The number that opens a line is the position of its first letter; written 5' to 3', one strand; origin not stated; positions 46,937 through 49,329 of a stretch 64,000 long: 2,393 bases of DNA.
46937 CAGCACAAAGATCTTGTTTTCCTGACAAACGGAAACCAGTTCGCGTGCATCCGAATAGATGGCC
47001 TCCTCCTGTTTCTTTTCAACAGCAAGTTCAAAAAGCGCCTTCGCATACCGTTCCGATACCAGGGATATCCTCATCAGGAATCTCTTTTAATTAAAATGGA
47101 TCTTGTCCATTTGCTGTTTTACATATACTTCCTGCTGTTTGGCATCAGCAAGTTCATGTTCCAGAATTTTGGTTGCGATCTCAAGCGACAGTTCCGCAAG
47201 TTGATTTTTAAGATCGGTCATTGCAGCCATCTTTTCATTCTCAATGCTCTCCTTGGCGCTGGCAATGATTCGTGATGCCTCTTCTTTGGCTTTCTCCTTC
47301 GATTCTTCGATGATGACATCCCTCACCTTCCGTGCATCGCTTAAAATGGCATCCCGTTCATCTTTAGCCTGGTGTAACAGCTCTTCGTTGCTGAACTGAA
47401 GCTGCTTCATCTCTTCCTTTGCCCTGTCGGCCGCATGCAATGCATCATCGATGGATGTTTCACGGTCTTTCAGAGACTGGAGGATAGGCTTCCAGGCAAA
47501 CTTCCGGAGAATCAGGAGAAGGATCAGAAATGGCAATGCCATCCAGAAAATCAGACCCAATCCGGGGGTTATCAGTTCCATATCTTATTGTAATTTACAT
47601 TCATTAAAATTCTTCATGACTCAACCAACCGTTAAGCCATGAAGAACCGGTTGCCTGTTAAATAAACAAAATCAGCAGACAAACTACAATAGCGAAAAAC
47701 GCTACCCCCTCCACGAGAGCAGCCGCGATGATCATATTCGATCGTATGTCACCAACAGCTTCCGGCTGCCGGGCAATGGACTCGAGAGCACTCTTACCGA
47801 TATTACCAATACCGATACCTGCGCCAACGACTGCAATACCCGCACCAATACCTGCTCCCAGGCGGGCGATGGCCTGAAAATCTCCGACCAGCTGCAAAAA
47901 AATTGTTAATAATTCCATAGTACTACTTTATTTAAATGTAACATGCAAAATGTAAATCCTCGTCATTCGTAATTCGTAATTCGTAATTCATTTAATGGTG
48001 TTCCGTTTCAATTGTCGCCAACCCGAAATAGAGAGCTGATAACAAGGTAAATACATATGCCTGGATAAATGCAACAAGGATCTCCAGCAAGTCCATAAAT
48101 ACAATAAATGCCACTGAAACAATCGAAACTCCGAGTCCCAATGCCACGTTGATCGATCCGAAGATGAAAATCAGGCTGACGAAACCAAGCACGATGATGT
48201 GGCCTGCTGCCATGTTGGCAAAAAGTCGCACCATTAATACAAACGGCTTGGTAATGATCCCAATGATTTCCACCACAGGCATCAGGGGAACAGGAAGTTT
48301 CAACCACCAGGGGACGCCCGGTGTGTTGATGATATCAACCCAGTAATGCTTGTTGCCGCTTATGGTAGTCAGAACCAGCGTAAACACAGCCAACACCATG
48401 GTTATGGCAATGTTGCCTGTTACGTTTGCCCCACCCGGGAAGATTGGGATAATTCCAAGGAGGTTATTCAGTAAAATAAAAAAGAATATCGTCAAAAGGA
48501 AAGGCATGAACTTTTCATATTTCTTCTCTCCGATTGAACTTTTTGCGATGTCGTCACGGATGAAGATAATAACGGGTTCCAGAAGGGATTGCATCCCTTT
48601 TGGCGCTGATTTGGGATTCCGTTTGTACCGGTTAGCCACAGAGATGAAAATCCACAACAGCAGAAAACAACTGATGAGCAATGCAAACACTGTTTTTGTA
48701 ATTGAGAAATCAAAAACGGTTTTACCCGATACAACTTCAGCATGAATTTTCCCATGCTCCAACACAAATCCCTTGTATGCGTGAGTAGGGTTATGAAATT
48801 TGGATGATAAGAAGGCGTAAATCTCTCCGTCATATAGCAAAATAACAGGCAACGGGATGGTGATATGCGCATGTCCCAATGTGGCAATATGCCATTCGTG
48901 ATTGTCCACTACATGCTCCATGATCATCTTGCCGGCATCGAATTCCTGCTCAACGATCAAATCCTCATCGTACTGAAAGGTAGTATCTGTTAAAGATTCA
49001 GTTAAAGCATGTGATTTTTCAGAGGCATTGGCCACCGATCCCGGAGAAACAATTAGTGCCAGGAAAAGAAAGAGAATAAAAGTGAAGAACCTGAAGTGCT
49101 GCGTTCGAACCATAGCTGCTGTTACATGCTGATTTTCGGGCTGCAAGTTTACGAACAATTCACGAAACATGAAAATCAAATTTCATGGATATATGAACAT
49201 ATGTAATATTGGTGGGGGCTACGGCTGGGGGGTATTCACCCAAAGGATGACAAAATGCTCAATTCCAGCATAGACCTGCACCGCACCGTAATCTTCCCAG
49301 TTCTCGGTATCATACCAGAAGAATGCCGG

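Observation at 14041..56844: Dense family of 7-nt and 8-nt tandem arrays, usually in pairs, filling operon spacers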

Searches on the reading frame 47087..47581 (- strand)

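Call 7: search_protein_families(library=pfam, proteins=[window:47087-47581:-])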
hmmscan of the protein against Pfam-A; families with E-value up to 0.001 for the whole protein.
window:47087-47581:- (164 aa): 1 family
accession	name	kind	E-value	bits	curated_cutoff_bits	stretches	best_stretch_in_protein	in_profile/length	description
PF00430.23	ATP-synt_B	-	4.3e-29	101.7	28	1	11-141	2-132/132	ATP synthase B/B' CF(0)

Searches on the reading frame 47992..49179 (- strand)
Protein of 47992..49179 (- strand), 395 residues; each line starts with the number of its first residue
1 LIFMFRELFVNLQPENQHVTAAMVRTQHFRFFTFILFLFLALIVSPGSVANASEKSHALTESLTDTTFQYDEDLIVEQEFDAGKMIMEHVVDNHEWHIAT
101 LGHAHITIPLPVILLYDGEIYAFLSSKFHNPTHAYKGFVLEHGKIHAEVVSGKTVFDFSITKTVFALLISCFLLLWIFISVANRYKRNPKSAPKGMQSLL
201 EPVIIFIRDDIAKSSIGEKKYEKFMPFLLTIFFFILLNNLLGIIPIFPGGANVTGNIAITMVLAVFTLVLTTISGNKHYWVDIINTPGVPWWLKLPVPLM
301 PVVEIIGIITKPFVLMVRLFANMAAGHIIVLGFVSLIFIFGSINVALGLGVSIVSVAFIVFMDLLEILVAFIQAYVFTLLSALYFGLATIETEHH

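Call 7: search_protein_families(library=pfam, proteins=[window:47992-49179:-])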
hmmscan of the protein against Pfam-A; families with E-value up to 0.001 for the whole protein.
window:47992-49179:- (395 aa): 1 family
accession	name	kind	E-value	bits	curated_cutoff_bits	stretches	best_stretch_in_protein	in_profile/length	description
PF00119.25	ATP-synt_A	-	3.8e-57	194.1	33.9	1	165-385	2-216/217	ATP synthase A chain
